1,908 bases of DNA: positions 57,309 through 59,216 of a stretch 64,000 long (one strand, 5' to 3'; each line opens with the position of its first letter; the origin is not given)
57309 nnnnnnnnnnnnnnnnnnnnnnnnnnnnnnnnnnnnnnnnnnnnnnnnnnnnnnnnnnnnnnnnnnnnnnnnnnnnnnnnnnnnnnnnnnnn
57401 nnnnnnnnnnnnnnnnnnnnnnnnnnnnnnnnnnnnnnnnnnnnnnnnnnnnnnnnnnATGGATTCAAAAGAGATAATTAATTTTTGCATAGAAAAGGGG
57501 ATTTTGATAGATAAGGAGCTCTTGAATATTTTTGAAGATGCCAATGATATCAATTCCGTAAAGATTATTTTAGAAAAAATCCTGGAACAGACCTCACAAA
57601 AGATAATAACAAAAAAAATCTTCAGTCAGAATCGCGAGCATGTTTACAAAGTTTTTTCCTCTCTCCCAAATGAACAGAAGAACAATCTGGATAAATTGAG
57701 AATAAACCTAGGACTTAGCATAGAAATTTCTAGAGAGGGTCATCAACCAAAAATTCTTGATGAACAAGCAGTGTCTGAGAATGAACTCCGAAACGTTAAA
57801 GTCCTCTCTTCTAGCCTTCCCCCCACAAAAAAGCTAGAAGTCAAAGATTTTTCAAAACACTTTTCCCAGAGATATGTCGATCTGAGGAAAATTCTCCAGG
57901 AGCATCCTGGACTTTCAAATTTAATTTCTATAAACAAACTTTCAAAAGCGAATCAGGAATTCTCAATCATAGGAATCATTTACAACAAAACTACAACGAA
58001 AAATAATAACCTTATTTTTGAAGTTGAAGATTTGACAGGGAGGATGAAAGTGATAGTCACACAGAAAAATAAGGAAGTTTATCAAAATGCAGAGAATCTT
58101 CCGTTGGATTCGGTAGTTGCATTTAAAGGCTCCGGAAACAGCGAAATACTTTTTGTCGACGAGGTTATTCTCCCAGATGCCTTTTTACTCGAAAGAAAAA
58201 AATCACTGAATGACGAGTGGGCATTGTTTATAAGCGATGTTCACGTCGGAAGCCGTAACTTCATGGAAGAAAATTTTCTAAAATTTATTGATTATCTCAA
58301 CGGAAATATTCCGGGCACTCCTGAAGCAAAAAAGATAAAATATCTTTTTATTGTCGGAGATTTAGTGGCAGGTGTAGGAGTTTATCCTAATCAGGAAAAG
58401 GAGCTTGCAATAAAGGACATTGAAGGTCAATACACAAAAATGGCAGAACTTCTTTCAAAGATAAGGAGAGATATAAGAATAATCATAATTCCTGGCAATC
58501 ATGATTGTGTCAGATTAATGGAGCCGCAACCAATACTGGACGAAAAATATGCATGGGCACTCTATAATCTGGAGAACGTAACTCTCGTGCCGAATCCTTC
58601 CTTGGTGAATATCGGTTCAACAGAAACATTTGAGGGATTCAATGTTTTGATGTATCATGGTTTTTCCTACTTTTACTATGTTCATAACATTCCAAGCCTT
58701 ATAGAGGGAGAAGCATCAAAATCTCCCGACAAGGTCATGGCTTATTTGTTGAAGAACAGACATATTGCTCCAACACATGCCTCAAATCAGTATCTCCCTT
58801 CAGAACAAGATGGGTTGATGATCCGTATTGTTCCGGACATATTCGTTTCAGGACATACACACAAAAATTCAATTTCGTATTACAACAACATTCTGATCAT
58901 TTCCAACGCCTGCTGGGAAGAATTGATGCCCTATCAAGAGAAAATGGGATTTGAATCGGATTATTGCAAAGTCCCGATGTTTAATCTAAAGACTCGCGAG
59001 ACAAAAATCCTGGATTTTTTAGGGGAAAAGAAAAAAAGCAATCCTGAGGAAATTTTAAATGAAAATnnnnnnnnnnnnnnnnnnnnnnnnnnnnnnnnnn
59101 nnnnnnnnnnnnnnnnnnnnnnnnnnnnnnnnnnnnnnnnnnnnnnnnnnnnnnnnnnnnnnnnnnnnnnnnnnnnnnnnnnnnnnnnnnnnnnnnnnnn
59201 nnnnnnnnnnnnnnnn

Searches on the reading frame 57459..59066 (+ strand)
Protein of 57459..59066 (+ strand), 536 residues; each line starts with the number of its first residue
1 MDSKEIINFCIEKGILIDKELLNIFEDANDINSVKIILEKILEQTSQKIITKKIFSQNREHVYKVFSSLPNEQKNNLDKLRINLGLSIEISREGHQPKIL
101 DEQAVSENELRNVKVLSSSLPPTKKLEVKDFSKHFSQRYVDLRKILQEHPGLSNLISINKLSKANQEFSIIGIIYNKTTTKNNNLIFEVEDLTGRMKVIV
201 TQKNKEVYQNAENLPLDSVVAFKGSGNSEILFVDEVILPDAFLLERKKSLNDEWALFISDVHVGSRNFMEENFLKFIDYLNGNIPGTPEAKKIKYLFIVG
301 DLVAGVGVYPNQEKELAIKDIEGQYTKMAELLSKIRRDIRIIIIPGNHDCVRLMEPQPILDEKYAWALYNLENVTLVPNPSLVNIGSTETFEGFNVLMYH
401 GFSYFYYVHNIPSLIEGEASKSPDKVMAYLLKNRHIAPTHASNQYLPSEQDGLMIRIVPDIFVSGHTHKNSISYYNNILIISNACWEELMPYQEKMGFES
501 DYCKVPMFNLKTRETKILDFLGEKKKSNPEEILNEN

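Call 22: search_protein_families(library=ncbifam, proteins=[window:57459-59066:+], max_evalue=1e-8)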
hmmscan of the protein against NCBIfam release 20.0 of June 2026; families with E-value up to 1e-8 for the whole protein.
window:57459-59066:+ (536 aa): 5 families
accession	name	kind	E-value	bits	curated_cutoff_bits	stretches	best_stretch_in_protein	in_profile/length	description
NF003118.0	PRK04036.1-3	equivalog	3.3e-125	418.8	445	1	1-520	3-479/481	DNA-directed DNA polymerase II small subunit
NF003120.0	PRK04036.1-5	equivalog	1.5e-108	363.6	671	1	111-520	141-546/547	DNA-directed DNA polymerase II small subunit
NF003117.0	PRK04036.1-2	equivalog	7e-85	285.7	993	1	125-520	251-644/650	DNA-directed DNA polymerase II small subunit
NF003116.0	PRK04036.1-1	equivalog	3.6e-81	273.4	425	1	101-519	121-528/530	DNA-directed DNA polymerase II small subunit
NF003119.0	PRK04036.1-4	equivalog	2.7e-79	267.2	823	1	122-519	187-580/590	DNA-directed DNA polymerase II small subunit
